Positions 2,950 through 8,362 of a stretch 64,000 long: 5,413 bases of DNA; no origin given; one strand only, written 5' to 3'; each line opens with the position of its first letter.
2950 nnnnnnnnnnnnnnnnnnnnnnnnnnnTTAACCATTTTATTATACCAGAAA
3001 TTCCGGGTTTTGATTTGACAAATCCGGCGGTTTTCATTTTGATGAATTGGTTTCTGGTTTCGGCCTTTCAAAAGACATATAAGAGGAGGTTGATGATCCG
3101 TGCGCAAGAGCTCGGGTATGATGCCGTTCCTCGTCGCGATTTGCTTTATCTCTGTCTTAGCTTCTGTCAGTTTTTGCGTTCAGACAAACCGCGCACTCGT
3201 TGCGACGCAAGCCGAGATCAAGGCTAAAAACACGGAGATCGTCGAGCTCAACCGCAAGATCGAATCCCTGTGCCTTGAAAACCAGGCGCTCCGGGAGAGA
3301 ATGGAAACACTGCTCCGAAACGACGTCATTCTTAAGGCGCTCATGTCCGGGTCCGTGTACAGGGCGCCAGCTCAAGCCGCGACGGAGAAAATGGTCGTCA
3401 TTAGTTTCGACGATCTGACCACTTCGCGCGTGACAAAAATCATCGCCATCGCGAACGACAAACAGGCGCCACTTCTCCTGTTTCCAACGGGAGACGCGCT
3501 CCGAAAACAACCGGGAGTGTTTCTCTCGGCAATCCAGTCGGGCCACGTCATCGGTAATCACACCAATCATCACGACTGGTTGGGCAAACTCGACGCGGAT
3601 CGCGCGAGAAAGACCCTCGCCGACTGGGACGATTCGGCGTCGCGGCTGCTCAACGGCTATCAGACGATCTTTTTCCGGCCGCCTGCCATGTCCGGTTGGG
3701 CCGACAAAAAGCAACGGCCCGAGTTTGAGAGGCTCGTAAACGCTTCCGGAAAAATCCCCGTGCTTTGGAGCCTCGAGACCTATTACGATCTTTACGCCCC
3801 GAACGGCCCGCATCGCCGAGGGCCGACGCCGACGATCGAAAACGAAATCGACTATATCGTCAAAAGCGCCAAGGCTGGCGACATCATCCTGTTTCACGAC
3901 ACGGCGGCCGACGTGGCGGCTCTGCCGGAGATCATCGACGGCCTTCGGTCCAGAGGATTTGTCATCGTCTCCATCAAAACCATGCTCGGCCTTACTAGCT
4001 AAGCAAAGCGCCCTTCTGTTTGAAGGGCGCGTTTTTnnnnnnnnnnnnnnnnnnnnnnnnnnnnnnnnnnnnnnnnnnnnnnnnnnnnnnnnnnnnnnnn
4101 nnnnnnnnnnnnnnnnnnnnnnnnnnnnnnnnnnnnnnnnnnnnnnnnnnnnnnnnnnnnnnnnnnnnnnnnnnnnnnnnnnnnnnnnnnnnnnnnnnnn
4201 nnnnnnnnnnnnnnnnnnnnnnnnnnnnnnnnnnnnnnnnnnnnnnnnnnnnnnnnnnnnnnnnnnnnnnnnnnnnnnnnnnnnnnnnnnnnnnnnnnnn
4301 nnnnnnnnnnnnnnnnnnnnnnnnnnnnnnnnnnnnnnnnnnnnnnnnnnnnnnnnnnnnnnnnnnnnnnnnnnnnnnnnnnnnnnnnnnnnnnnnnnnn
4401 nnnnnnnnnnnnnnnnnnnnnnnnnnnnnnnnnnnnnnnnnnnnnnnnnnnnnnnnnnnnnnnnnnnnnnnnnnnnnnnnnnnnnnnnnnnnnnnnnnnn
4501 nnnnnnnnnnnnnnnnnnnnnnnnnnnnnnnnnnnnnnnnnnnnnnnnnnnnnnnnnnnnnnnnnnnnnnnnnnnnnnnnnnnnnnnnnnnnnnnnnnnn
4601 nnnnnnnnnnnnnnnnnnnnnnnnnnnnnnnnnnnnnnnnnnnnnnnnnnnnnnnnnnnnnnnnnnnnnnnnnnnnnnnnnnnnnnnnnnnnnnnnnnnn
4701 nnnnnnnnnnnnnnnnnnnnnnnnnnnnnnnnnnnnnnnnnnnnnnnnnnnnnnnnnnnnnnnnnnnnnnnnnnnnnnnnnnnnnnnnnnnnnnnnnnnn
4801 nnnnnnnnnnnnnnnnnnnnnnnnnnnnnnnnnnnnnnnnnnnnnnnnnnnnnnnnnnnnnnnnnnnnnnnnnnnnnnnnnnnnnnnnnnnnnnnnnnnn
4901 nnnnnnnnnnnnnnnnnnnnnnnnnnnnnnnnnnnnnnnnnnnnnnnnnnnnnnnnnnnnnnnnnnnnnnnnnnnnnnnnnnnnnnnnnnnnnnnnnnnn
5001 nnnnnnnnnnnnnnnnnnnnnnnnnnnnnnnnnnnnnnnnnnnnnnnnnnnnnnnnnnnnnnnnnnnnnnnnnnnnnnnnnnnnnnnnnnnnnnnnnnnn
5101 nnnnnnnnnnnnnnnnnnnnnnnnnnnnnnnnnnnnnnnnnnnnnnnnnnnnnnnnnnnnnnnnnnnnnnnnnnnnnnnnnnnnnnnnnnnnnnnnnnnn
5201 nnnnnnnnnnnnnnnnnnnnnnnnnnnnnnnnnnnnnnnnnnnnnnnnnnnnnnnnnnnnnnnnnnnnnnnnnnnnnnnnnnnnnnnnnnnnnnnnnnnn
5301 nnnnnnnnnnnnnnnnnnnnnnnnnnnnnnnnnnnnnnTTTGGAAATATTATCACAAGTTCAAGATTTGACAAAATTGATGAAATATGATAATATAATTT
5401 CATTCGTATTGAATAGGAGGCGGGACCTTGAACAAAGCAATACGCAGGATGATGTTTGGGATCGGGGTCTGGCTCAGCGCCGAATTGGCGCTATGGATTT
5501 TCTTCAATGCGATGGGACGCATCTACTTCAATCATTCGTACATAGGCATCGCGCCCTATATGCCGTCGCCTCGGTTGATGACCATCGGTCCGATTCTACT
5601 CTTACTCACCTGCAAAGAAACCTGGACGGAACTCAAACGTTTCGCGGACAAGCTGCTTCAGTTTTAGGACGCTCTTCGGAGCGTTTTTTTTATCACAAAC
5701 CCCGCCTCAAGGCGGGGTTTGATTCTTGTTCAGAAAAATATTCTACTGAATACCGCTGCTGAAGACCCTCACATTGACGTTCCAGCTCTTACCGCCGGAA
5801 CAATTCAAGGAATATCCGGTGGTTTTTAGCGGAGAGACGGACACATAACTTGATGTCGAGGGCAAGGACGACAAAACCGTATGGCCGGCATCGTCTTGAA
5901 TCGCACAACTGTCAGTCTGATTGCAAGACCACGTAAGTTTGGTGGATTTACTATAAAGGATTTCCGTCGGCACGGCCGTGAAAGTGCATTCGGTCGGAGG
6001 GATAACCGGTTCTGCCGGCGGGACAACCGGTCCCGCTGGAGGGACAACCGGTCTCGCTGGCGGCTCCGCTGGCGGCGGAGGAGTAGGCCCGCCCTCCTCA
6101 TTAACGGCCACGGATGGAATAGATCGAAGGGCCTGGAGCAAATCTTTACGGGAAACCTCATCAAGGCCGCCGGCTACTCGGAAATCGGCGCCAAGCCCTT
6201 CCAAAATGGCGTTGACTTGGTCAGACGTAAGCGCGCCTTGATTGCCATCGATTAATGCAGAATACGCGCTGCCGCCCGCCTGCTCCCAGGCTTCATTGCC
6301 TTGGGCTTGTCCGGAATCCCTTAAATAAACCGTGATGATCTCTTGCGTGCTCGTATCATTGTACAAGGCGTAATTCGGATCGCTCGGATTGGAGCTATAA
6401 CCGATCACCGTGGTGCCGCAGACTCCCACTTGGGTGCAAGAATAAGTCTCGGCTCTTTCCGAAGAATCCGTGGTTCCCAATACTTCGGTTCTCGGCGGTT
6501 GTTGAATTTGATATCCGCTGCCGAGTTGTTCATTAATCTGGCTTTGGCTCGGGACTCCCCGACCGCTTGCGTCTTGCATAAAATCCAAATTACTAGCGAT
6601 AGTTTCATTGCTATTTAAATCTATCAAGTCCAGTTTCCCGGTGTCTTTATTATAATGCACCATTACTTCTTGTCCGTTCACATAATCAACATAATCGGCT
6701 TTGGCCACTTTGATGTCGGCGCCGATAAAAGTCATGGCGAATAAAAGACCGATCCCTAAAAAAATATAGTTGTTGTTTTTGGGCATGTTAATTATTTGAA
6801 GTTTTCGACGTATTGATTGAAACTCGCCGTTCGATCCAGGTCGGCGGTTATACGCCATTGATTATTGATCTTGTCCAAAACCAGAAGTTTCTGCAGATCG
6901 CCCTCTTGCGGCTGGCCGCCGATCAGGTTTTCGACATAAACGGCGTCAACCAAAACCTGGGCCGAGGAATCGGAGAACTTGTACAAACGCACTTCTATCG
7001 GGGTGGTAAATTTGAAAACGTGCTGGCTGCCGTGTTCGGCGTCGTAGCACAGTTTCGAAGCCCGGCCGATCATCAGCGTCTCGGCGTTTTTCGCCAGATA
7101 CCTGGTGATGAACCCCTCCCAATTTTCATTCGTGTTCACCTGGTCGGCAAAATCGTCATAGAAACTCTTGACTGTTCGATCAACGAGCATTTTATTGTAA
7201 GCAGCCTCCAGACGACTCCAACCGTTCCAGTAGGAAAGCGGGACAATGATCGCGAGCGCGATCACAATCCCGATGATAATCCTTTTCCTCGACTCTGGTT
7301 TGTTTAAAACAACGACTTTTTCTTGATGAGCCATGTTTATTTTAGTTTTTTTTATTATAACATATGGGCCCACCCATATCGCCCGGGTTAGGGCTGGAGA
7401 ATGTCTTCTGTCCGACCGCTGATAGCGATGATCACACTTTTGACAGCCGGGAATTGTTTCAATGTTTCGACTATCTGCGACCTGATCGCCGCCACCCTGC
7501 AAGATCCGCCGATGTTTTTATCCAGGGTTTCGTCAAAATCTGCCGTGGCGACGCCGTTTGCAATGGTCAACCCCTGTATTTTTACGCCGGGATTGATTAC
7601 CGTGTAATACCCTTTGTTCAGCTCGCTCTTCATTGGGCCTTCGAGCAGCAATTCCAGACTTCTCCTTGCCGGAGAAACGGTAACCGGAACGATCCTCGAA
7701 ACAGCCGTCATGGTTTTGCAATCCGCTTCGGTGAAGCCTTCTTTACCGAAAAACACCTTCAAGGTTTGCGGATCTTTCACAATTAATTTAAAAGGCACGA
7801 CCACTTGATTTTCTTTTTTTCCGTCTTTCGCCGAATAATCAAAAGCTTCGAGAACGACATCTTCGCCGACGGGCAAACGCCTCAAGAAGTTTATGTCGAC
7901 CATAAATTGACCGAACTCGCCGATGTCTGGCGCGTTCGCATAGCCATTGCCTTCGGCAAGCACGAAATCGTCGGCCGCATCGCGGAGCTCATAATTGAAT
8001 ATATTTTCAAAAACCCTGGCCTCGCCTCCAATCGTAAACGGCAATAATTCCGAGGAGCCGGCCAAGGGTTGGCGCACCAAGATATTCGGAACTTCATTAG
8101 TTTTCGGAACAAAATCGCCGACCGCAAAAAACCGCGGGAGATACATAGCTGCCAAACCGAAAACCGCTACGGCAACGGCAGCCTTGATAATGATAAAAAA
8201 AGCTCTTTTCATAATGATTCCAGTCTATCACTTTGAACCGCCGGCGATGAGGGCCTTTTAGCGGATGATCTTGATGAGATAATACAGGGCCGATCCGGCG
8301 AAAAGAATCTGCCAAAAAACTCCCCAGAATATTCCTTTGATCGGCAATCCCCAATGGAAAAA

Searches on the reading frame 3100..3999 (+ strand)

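Call 79: search_protein_families(library=pfam, proteins=[window:3100-3999:+], max_evalue=0.00001)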
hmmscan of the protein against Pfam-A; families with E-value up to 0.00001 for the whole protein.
window:3100-3999:+ (300 aa): 1 family
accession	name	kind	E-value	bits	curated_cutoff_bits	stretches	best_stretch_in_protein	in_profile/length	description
PF01522.26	Polysacc_deac_1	-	7.7e-15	55.4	23.1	1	93-198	3-107/124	Polysaccharide deacetylase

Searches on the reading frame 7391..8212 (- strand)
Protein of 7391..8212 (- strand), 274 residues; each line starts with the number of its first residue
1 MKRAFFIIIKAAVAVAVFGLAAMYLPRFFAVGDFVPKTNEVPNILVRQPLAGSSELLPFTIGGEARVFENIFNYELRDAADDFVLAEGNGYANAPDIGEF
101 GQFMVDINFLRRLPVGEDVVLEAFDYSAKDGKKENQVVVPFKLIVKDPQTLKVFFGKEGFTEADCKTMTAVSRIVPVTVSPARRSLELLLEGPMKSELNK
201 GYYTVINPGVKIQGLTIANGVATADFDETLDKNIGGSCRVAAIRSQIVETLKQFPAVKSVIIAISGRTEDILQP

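Call 77: search_protein_families(library=pfam, proteins=[window:7391-8212:-], max_evalue=0.00001)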
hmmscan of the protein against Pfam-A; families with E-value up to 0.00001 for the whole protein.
window:7391-8212:- (274 aa): 2 families
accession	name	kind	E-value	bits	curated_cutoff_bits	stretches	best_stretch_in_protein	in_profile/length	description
PF10646.14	Germane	-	1.8e-15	58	23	1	169-268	10-115/117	Sporulation and spore germination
PF10648.15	Gmad2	-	6.5e-12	46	25.7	1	44-131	2-85/86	Immunoglobulin-like domain of bacterial spore germination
